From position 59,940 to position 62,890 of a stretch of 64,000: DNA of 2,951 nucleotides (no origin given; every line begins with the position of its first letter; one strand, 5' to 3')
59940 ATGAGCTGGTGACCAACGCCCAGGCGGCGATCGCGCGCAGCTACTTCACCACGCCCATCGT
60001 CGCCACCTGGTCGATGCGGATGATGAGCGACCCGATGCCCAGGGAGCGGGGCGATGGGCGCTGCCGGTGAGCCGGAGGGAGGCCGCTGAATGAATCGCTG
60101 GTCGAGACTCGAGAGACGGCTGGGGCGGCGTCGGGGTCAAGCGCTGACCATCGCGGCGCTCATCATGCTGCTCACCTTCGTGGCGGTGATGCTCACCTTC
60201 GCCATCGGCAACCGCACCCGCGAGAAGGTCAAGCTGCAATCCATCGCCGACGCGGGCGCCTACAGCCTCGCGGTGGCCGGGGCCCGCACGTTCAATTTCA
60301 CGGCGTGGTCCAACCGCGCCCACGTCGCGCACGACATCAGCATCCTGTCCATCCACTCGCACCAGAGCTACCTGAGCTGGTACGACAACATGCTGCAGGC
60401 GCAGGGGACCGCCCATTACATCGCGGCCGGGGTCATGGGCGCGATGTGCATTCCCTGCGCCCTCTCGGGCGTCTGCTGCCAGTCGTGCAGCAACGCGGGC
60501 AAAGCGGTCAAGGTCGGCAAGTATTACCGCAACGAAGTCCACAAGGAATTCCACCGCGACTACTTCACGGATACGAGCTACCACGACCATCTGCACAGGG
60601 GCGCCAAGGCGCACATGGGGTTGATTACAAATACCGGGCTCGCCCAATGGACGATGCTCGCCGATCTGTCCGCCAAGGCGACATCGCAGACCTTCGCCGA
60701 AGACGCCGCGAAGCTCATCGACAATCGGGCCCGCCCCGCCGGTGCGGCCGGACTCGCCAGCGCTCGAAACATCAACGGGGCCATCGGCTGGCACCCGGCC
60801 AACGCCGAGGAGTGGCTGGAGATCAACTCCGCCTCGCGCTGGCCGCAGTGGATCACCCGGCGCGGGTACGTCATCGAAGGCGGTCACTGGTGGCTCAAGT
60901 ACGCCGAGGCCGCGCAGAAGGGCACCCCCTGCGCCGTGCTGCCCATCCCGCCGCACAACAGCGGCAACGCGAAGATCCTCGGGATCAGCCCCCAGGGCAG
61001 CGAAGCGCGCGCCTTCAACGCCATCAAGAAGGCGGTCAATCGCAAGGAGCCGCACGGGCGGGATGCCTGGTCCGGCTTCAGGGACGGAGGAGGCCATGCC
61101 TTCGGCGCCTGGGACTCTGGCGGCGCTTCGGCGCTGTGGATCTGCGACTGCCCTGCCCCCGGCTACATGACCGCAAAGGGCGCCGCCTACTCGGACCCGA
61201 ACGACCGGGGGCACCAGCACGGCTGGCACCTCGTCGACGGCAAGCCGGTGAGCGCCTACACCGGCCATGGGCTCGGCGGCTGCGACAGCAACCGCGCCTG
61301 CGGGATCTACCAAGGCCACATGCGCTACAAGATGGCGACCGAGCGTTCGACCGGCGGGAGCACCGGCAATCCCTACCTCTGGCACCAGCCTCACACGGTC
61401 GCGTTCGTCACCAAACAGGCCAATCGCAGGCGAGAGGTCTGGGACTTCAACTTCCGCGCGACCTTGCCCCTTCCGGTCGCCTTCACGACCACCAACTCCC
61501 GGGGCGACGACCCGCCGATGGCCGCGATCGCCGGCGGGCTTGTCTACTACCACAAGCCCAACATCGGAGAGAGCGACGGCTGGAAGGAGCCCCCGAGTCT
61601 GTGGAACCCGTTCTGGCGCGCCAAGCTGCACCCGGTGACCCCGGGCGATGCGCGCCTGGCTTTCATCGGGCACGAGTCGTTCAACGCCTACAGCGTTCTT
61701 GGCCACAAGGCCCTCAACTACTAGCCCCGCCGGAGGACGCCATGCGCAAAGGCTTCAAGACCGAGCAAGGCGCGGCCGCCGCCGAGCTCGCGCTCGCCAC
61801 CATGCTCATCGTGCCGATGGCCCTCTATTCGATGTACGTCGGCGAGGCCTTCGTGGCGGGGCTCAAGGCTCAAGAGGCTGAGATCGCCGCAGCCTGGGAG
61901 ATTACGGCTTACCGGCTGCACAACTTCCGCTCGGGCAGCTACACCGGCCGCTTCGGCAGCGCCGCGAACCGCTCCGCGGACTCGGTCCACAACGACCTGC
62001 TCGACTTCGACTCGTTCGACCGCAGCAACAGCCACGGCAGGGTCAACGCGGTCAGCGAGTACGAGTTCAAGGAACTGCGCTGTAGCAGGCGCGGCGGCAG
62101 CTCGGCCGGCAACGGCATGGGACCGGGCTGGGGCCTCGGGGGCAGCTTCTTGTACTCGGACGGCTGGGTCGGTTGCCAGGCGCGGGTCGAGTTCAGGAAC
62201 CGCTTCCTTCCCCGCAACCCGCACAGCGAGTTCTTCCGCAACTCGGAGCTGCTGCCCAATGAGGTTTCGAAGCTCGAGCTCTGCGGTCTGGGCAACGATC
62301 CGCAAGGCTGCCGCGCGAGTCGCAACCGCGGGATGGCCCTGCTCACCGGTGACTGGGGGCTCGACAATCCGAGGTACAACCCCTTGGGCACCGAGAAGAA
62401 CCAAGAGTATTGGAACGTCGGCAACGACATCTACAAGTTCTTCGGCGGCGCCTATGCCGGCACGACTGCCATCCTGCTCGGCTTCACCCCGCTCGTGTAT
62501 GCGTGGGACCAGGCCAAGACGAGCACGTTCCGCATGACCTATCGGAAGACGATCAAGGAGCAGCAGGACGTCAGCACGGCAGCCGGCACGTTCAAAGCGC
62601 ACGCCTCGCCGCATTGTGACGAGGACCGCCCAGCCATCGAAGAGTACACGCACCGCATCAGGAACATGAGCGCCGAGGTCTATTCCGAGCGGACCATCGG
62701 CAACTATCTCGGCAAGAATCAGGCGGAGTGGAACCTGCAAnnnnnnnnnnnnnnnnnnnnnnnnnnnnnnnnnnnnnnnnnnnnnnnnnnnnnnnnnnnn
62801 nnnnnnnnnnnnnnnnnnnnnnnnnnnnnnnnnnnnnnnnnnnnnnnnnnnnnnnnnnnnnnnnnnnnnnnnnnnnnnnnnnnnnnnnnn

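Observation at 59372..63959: Atypical Tad/Flp-like pilus cluster: pseudopilins first, a giant Cys/His/Trp-rich TadG-like protein, an unknown membrane protein, then the Flp pilin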

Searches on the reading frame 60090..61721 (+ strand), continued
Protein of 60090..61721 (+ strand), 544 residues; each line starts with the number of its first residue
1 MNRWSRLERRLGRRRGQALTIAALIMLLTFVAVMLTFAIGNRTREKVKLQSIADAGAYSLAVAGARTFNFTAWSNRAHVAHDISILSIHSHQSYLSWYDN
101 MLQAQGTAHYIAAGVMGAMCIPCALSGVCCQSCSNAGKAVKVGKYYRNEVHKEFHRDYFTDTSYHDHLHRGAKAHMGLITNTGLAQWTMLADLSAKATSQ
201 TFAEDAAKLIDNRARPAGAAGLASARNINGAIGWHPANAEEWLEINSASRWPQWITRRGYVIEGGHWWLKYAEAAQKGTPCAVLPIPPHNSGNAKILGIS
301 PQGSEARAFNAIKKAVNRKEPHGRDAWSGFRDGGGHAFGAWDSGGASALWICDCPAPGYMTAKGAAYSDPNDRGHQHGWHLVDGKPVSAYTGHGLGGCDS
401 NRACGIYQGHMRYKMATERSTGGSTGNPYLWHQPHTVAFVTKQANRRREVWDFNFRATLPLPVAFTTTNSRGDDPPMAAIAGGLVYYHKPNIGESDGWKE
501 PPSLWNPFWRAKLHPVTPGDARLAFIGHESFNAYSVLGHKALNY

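Call 50: list_cluster_members(proteins=[P0053, P0056, P0057, P0058, P0062, P0063, P0064, P0065, P0067, P0070])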
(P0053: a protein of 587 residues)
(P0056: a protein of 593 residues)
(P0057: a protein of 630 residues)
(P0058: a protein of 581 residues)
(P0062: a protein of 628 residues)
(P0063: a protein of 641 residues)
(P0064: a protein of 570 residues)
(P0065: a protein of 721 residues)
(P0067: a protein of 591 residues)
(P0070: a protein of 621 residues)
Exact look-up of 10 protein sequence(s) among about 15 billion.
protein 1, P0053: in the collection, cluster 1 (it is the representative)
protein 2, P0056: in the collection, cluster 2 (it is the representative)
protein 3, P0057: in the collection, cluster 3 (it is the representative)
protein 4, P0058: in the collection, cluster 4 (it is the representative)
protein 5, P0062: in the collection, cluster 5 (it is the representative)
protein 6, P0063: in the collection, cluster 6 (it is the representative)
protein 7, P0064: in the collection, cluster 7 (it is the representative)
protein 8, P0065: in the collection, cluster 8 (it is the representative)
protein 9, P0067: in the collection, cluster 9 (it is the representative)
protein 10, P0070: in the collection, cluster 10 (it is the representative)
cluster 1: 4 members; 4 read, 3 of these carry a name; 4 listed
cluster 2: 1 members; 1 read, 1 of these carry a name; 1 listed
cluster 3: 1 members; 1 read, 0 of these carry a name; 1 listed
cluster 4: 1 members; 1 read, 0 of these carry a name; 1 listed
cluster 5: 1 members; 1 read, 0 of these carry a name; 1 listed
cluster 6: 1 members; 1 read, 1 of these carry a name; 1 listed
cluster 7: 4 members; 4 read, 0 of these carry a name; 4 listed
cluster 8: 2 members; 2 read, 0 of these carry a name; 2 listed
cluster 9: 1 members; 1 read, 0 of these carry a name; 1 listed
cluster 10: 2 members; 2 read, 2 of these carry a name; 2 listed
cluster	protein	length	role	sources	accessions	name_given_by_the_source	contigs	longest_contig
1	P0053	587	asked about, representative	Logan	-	-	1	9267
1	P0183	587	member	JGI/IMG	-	hypothetical protein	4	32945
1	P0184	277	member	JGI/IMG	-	hypothetical protein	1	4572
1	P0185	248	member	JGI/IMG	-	hypothetical protein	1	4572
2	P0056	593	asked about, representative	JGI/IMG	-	hypothetical protein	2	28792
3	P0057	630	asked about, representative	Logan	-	-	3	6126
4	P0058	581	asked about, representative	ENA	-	-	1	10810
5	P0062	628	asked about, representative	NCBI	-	-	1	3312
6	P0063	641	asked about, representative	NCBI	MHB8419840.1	MAG: TadE/TadG family type IV pilus assembly protein [Myxococcales bacterium]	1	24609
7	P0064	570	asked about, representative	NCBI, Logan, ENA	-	-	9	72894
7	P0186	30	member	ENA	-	-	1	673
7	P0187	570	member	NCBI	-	-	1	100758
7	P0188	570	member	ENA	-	-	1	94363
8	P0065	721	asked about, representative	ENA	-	-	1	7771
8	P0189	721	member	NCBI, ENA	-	-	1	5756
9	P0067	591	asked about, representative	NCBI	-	-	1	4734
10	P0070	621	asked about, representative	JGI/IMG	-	hypothetical protein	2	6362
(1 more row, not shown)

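Call 51: fold_search(model_id=the predicted structure, library=pdb)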
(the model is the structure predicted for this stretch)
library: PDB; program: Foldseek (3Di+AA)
matches with E <= 10: 119; with E <= 0.001: 0
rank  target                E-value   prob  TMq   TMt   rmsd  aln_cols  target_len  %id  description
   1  9qxx_A                6.6e-01  0.06  0.11  0.09  57.1       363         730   11  JetABC DNA loaded state dimer (released 2025-10-01)
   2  3zx6_B                9.4e-01  0.23  0.16  0.24  10.6       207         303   11  Structure of Hamp(AF1503)-Tsr fusion - Hamp (A291V) mutant (released 2012-02-29)
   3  8dk2_C                9.8e-01  0.03  0.11  0.08  63.4       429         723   12  CryoEM structure of Pseudomonas aeruginosa PA14 JetABC in an unclamped state trapped in ATP dependent dimeric form (released 2022-10-05)
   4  9g71_A                1.5e+00  0.07  0.14  0.17  19.4       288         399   11  Cryo-EM structure of TTYH2 in complex with lipids in GDN (released 2025-05-21)
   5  3zx6_A                1.7e+00  0.08  0.13  0.20  31.0       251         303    8  Structure of Hamp(AF1503)-Tsr fusion - Hamp (A291V) mutant (released 2012-02-29)
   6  6tpi_A                1.9e+00  0.10  0.14  0.19  15.3       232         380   16  EnvC bound to the FtsX periplasmic domain (released 2020-11-04)
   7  8q72_A                2.0e+00  0.04  0.12  0.09  58.7       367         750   10  E. coli plasmid-borne JetABCD(E248A) core in a cleavage-competent state (released 2024-01-31)
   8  7a0g_DDD              2.1e+00  0.06  0.12  0.16  37.1       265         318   10  Structure of the SmhB pore of the tripartite alpha-pore forming toxin, Smh, from Serratia marcescens. (released 2021-03-31)
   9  9qxt_A                2.1e+00  0.04  0.11  0.08  56.5       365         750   10  E. coli JetABC dimer in the DNA boarding-holding state (released 2025-10-01)
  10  6ixf_A                2.2e+00  0.08  0.12  0.22  20.4       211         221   14  Crystal structure of SeMet apo SH3BP5 (P41) (released 2019-03-20)
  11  3vkg_A                2.2e+00  0.08  0.10  0.03  19.2       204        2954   14  X-ray structure of an MTBD truncation mutant of dynein motor domain (released 2012-03-14)
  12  9qxu_A                2.2e+00  0.02  0.10  0.08  63.5       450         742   10  JetABC DNA loaded state monomer (open) (released 2025-10-01)
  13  7a0g_III              2.8e+00  0.06  0.13  0.19  36.8       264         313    9  Structure of the SmhB pore of the tripartite alpha-pore forming toxin, Smh, from Serratia marcescens. (released 2021-03-31)
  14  5ayh                  3.0e+00  0.05  0.11  0.21  20.0       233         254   12  Structure of the entire dynein stalk region (released 2015-12-16)
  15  9b8h_A                3.2e+00  0.01  0.06  0.06  39.2       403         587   12  Cryo-EM structure of E. coli cellulose synthase subunit C with cellotetraose (released 2025-02-19)
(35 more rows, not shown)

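Call 84: search_solved_structures(query=A1, max_evalue=10)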
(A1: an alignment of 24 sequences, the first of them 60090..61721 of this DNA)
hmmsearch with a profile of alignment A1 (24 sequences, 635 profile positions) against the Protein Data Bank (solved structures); distinct sequences matched with E-value up to 10: 0.

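Call 91: search_protein_families(library=pfam, alignment_id=A7, max_evalue=0.00001)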
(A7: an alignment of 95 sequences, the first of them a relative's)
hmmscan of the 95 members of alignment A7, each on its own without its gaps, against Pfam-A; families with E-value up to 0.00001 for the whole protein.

A. member 1, L002:241-822:- (194 aa): 1 family
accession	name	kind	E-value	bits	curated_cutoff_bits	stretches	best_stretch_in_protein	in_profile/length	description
PF07238.19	PilZ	-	1.2e-13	51.7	22.5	1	9-94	1-92/102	PilZ domain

B. families by the number of members that match (of 95 scanned): 113 families (the first 25 are shown)
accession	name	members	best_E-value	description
PF07719.23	TPR_2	5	1.4e-18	Tetratricopeptide repeat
PF00005.33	ABC_tran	4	7.5e-35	ABC transporter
PF00515.34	TPR_1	4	1.9e-22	Tetratricopeptide repeat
PF13304.12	AAA_21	3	2.6e-09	AAA domain, putative AbiEii toxin, Type IV TA system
PF13432.12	TPR_16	3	6.1e-09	Tetratricopeptide repeat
PF13428.12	TPR_14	3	5e-07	Tetratricopeptide repeat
PF00877.26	NLPC_P60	3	2e-06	NlpC/P60 family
PF00977.27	His_biosynth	2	2e-81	Histidine biosynthesis protein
PF01634.23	HisG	2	2.9e-50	ATP phosphoribosyltransferase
PF00459.30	Inositol_P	2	4.2e-48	Inositol monophosphatase family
PF00472.26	RF-1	2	4.1e-41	RF-1 domain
PF13517.12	FG-GAP_3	2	3.4e-38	FG-GAP-like repeat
PF00498.31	FHA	2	3.7e-35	FHA domain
PF12327.13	FtsZ_C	2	2.3e-30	FtsZ family, C-terminal domain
PF00091.31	Tubulin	2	3.2e-27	Tubulin/FtsZ family, GTPase domain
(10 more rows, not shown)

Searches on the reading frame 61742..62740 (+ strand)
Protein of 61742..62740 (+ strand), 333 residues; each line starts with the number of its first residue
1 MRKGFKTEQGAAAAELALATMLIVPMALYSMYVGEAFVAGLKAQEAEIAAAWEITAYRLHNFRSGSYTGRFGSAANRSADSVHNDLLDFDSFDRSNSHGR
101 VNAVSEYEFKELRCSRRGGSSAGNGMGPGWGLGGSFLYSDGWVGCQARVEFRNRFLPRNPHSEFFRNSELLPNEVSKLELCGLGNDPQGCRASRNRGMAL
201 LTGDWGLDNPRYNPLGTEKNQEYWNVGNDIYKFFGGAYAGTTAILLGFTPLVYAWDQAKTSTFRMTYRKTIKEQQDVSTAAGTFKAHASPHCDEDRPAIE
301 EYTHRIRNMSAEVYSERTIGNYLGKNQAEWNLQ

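Call 4: search_protein_families(library=pfam, proteins=[window:61742-62740:+], max_evalue=1)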
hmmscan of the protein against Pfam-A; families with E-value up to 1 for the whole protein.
window:61742-62740:+ (333 aa): 1 family
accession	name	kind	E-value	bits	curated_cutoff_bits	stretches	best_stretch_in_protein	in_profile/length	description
PF06159.19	TRAPPC13_N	-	0.16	12.5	25.3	1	12-46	44-78/159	Trafficking protein particle complex subunit 13, N-terminal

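Call 5: search_protein_families(library=ncbifam, proteins=[window:61742-62740:+], max_evalue=1)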
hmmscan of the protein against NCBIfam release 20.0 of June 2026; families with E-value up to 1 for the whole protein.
window:61742-62740:+ (333 aa): 0 families

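Call 69: search_protein_families(library=pfam, alignment_id=A3, max_evalue=1)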
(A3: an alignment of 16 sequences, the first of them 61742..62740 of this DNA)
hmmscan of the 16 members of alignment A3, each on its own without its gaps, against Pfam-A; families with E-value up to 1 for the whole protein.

A. member 1, window:61742-62740:+ (333 aa): 1 family
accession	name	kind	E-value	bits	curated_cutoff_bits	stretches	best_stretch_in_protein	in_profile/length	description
PF06159.19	TRAPPC13_N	-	0.16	12.5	25.3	1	12-46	44-78/159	Trafficking protein particle complex subunit 13, N-terminal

B. families by the number of members that match (of 16 scanned): 4 families
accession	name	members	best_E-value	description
PF07811.17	TadE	6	0.0019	TadE-like protein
PF06159.19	TRAPPC13_N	4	0.038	Trafficking protein particle complex subunit 13, N-terminal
PF09138.17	Urm1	1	0.079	Urm1 (Ubiquitin related modifier)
PF14434.11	Imm6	1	0.14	Immunity protein Imm6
